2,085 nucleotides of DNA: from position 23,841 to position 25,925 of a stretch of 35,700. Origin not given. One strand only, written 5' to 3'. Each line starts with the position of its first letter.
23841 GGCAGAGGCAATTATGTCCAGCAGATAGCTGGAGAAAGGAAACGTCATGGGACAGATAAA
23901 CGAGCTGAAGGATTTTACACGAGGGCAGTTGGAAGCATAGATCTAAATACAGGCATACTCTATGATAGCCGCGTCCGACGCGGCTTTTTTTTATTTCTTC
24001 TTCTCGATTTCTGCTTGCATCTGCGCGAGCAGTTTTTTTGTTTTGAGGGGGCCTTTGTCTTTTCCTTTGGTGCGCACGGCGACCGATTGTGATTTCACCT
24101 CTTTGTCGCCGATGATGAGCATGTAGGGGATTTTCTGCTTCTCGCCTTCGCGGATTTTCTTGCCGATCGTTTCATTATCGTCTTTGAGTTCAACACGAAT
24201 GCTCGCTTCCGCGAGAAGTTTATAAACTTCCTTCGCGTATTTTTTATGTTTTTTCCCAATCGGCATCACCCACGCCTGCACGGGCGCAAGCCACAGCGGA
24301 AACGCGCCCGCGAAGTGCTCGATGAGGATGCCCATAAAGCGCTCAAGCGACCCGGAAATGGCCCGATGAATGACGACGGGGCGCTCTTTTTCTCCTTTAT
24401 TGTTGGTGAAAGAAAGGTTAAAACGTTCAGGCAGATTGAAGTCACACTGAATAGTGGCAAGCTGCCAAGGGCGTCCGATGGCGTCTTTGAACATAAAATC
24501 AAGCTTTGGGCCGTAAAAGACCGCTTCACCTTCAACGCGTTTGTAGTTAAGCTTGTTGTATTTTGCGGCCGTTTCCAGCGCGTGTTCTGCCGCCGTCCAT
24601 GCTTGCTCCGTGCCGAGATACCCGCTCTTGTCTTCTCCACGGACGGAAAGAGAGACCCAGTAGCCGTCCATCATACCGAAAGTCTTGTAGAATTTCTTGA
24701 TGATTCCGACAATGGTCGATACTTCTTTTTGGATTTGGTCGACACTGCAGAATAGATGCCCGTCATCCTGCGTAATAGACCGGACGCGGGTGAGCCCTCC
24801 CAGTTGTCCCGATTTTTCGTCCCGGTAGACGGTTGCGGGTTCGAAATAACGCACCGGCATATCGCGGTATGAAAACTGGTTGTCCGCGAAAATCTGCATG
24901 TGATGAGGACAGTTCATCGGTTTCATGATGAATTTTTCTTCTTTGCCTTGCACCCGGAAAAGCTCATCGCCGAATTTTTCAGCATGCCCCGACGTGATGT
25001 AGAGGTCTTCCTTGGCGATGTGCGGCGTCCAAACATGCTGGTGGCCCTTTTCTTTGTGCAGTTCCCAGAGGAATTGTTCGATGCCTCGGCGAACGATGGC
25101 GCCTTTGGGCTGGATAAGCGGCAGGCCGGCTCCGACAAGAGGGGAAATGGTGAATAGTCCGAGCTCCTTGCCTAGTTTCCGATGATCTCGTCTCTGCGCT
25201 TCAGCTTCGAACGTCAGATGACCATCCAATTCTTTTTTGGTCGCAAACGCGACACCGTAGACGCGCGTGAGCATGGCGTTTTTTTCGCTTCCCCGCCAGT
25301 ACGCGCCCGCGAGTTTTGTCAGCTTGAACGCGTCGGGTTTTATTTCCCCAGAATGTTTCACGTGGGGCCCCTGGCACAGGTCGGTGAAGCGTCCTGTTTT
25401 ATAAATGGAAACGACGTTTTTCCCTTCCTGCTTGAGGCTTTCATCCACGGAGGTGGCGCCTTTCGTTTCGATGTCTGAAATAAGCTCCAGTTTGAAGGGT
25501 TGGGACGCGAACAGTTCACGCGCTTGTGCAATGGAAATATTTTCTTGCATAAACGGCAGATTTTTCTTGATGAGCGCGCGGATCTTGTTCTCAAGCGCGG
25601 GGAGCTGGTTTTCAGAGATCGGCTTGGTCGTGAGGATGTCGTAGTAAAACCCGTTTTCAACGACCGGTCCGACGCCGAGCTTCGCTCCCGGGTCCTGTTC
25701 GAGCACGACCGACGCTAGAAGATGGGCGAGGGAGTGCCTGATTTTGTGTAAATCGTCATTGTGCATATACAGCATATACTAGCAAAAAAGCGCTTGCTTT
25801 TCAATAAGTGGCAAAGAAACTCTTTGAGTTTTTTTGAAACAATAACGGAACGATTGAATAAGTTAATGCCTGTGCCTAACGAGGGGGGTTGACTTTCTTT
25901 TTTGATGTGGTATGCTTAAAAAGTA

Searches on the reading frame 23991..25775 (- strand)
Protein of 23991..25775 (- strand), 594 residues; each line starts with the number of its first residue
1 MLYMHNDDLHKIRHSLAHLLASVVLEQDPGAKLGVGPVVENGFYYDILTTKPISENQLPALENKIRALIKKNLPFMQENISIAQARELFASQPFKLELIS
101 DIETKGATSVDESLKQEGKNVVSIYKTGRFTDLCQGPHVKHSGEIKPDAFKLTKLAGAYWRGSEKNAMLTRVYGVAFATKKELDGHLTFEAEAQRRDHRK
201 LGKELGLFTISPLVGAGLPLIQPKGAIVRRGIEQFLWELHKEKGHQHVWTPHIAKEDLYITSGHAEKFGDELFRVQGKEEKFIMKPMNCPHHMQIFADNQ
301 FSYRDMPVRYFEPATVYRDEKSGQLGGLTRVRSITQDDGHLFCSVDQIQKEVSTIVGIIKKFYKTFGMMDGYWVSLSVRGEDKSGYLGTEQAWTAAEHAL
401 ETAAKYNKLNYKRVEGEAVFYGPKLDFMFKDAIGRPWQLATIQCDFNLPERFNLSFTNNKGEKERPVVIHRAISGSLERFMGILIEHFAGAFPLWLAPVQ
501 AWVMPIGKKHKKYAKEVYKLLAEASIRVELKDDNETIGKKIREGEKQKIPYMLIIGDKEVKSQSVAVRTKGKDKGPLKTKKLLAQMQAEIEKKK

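Call 10: search_protein_families(library=pfam, proteins=[window:23991-25775:-], max_evalue=0.001)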
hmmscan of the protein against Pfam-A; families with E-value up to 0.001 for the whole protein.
window:23991-25775:- (594 aa): 3 families
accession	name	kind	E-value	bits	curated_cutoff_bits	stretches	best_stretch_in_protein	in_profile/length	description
PF00587.30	tRNA-synt_2b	-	1.1e-40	140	29.3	1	275-488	3-179/179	tRNA synthetase class II core domain (G, H, P, S and T)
PF03129.25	HGTP_anticodon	-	3.5e-21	75.6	21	1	500-579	1-84/94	Anticodon binding domain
PF07973.19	tRNA_SAD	-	1.5e-12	47.7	24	1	122-173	1-44/44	Threonyl and Alanyl tRNA synthetase second additional domain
